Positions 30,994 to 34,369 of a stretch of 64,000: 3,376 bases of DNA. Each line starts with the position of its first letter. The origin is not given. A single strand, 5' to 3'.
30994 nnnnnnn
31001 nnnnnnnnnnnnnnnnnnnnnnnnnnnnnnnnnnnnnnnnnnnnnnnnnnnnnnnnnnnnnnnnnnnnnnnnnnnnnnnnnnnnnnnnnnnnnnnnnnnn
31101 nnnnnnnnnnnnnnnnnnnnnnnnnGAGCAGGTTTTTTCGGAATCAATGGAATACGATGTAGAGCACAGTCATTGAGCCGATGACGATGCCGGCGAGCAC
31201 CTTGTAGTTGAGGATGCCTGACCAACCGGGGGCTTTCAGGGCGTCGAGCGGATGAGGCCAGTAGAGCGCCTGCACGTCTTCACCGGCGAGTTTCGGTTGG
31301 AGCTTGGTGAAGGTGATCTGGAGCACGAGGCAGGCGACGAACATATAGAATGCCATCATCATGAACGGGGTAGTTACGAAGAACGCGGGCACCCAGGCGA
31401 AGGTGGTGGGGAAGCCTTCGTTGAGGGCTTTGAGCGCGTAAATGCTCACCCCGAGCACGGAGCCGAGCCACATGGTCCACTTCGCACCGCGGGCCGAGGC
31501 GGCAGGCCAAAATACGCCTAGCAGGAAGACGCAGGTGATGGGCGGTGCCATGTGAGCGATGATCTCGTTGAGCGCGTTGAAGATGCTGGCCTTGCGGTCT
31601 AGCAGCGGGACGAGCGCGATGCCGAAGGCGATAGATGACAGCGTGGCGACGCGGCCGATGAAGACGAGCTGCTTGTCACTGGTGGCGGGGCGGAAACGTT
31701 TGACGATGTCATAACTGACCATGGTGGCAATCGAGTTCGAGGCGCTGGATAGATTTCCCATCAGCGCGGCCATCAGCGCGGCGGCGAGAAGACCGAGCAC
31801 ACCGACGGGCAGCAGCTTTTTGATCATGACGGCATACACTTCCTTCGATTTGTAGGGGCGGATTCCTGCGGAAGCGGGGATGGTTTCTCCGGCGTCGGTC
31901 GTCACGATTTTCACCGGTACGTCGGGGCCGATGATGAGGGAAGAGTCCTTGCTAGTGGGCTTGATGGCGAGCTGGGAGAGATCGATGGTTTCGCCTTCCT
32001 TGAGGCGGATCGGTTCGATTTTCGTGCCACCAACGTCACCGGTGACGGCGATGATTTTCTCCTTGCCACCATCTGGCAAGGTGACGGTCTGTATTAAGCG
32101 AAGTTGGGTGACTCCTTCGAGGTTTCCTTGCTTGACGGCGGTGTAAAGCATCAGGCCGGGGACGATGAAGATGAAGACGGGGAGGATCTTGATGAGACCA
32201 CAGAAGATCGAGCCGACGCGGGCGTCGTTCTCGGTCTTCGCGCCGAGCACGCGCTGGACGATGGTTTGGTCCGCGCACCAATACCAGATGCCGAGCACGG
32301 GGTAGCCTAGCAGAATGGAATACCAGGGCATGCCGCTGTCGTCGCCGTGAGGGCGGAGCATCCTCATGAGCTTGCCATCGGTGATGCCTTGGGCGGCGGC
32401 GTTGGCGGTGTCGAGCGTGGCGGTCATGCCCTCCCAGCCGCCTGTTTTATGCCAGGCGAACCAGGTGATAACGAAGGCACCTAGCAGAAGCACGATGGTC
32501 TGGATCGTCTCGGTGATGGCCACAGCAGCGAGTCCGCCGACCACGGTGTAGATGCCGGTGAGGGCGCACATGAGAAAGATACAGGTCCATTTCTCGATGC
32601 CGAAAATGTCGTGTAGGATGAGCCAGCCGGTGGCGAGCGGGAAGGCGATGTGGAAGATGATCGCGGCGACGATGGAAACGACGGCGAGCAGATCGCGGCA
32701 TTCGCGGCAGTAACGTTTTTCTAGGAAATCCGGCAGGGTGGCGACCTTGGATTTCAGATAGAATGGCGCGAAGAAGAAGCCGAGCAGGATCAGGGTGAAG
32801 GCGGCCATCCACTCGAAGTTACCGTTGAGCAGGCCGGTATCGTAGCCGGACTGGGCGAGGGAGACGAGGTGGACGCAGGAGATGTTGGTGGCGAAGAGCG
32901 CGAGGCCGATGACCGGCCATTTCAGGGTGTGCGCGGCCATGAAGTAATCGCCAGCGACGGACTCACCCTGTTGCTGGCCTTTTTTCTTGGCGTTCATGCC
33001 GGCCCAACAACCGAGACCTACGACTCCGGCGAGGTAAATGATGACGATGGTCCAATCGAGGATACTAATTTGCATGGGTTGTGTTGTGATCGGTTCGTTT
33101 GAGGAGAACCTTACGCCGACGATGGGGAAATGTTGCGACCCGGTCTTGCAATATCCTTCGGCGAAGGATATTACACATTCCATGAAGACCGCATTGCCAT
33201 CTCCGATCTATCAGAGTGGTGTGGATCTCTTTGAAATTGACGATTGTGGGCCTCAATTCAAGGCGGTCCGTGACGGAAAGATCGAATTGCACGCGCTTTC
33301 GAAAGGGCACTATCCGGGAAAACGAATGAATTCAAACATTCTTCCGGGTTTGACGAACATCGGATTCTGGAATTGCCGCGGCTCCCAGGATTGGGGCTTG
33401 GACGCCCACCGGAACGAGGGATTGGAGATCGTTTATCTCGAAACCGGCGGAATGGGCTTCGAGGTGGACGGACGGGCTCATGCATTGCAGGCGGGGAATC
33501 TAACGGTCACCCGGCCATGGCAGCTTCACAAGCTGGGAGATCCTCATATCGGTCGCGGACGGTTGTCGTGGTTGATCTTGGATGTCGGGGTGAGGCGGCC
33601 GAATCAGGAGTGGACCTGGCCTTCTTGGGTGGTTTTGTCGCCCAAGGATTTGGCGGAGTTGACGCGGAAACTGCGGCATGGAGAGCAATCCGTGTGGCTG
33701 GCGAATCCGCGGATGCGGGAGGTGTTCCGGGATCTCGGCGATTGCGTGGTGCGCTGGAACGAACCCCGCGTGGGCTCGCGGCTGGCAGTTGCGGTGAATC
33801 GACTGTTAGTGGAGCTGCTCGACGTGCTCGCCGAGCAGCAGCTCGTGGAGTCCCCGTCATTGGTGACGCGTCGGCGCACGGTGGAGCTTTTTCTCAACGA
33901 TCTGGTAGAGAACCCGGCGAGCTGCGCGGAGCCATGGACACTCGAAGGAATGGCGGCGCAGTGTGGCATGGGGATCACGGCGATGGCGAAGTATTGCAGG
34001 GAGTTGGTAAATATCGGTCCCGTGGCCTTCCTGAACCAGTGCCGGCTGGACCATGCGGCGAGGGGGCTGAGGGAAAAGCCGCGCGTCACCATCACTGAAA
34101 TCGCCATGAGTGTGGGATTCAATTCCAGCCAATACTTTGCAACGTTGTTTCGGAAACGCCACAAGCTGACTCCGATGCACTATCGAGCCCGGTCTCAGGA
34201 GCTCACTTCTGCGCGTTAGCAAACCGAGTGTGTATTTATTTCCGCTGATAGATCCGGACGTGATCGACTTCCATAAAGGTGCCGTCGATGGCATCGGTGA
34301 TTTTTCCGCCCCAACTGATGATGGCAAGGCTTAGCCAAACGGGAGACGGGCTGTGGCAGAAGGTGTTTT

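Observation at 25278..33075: Candidate new system: oxidative (non-phosphorylative) L-fucose catabolism coupled to a bacterial microcompartment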

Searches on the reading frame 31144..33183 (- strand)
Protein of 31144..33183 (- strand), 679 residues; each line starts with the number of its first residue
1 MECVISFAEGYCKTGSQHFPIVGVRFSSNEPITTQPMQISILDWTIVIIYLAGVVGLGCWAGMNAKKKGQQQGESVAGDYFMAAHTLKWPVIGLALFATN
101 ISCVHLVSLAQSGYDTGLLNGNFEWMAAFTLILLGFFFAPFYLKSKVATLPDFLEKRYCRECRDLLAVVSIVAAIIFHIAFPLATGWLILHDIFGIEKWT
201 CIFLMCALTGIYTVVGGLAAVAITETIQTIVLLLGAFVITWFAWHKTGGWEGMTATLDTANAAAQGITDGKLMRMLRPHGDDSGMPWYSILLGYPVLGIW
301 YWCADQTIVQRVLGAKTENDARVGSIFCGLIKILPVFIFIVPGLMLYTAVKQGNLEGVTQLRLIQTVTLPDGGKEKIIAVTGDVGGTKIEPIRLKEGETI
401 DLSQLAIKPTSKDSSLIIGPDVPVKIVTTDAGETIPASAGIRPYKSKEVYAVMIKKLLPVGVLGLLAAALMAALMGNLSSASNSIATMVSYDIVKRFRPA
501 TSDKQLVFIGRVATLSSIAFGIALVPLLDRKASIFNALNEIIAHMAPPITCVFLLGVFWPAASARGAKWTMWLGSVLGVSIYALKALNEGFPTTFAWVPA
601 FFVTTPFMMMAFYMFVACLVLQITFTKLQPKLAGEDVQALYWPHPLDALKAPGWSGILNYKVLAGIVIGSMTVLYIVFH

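Call 3: search_protein_families(library=pfam, proteins=[window:31144-33183:-])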
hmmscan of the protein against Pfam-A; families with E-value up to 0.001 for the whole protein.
window:31144-33183:- (679 aa): 1 family
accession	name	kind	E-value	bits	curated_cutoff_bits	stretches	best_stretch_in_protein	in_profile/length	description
PF00474.23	SSF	-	8.6e-66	222.9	22.8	2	80-347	1-258/406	Sodium:solute symporter family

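Call 4: search_protein_families(library=ncbifam, proteins=[window:31144-33183:-])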
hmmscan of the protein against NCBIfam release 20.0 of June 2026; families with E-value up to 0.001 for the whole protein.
window:31144-33183:- (679 aa): 7 families
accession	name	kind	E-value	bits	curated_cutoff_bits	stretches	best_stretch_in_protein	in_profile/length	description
TIGR00813.1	sss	superfamily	6.1e-86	289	184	2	80-352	1-270/411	sodium/solute symporter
NF007790.0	PRK10484.1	equivalog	8.6e-68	229.4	401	2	66-352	21-309/527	solute:sodium symporter family transporter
TIGR02119.1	panF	equivalog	2.2e-19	69.8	328.05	1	47-261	7-220/471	sodium/pantothenate symporter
TIGR02121.1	Na_Pro_sym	equivalog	6e-18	64.8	515.5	2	47-264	7-222/488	sodium/proline symporter PutP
TIGR03648.1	Na_symport_lg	subfamily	9.4e-15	54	320.75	2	77-245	24-193/547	VC_2705 family sodium/solute symporter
NF011948.0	PRK15419.1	equivalog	2.9e-10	39.6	955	2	435-629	299-481/502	sodium/proline symporter PutP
NF006903.2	PRK09395.1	subfamily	5e-05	21.9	750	1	111-247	100-232/552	cation/acetate symporter ActP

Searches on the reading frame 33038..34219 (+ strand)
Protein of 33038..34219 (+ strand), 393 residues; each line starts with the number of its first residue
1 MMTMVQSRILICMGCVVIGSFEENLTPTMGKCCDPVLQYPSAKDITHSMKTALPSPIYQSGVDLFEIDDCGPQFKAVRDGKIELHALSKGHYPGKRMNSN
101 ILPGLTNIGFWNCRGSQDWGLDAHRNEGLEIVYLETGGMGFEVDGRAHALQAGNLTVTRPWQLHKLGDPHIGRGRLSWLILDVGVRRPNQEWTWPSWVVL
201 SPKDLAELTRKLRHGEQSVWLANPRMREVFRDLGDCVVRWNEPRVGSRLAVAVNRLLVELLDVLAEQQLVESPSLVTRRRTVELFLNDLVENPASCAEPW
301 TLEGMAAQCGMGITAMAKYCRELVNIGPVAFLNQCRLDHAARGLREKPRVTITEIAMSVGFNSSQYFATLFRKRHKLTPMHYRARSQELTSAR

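Call 3: search_protein_families(library=pfam, proteins=[window:33038-34219:+])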
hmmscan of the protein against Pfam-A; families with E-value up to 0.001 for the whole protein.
window:33038-34219:+ (393 aa): 4 families
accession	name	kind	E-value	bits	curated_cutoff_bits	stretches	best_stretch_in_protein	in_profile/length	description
PF12833.13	HTH_18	-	2.8e-17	63.2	33.6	1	305-385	1-80/80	Helix-turn-helix domain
PF00165.29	HTH_AraC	-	1.3e-10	41.5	26.6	1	349-383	8-41/42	Bacterial regulatory helix-turn-helix proteins, AraC family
PF07883.17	Cupin_2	-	0.00024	21.2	27.2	1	123-166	13-56/70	Cupin domain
PF02311.25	AraC_binding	-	0.00066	19.9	21.1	0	116-235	11-114/135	AraC-like ligand binding domain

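Call 4: search_protein_families(library=ncbifam, proteins=[window:33038-34219:+])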
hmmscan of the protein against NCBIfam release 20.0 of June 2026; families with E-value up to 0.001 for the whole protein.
window:33038-34219:+ (393 aa): 22 families
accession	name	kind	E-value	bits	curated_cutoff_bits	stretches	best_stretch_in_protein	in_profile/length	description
NF047455.1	TF_Staph_AryK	equivalog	1.6e-12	46.5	850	1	297-389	171-262/759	transcriptional regulator AryK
NF006902.0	PRK09393.1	equivalog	1.7e-11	43.9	425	1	247-388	185-324/327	transcriptional regulator FtrA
NF040475.1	chlor_reg_RclR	equivalog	2.2e-11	43.6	400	1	295-390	189-283/284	reactive chlorine-specific transcriptional regulator RclR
NF041686.2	ant_diox_reg_AndR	equivalog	2.7e-11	43.7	350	1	246-379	180-314/321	anthranilate 1,2-dioxygenase regulatory protein AndR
NF010028.0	PRK13503.1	equivalog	1.1e-10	41.4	288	1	253-387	146-274/278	HTH-type transcriptional activator RhaS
NF047788.1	TransRegPocR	equivalog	9.3e-10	38.2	500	1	300-388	206-293/296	transcriptional regulator PocR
NF007860.0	PRK10572.1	equivalog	1.8e-09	36.9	208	1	217-390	123-289/292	arabinose operon transcriptional regulator AraC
NF010025.2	PRK13500.1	equivalog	2.7e-08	33.7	525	1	283-388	175-280/282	HTH-type transcriptional activator RhaR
TIGR02297.1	HpaA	equivalog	7.8e-08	31.9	274.65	1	271-385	174-287/287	4-hydroxyphenylacetate catabolism regulatory protein HpaA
NF007584.0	PRK10219.1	equivalog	8.4e-08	32.5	174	1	300-385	22-106/107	superoxide response transcriptional regulator SoxS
NF007432.1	PRK09978.1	equivalog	1.8e-07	30.6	500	1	295-388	154-245/274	DNA-binding transcriptional regulator GadX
NF007243.0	PRK09685.1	equivalog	3.5e-07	29.9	199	1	330-386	245-302/303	transcriptional regulator FeaR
NF010027.0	PRK13502.1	equivalog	5.7e-07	29.3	384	1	285-387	177-279/282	HTH-type transcriptional activator RhaR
NF010026.0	PRK13501.1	equivalog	8e-07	28.5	363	1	315-386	208-278/290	HTH-type transcriptional activator RhaR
NF011701.0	PRK15121.1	equivalog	1.5e-05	24.7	426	1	298-388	20-108/289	MDR efflux pump AcrAB transcriptional activator RobA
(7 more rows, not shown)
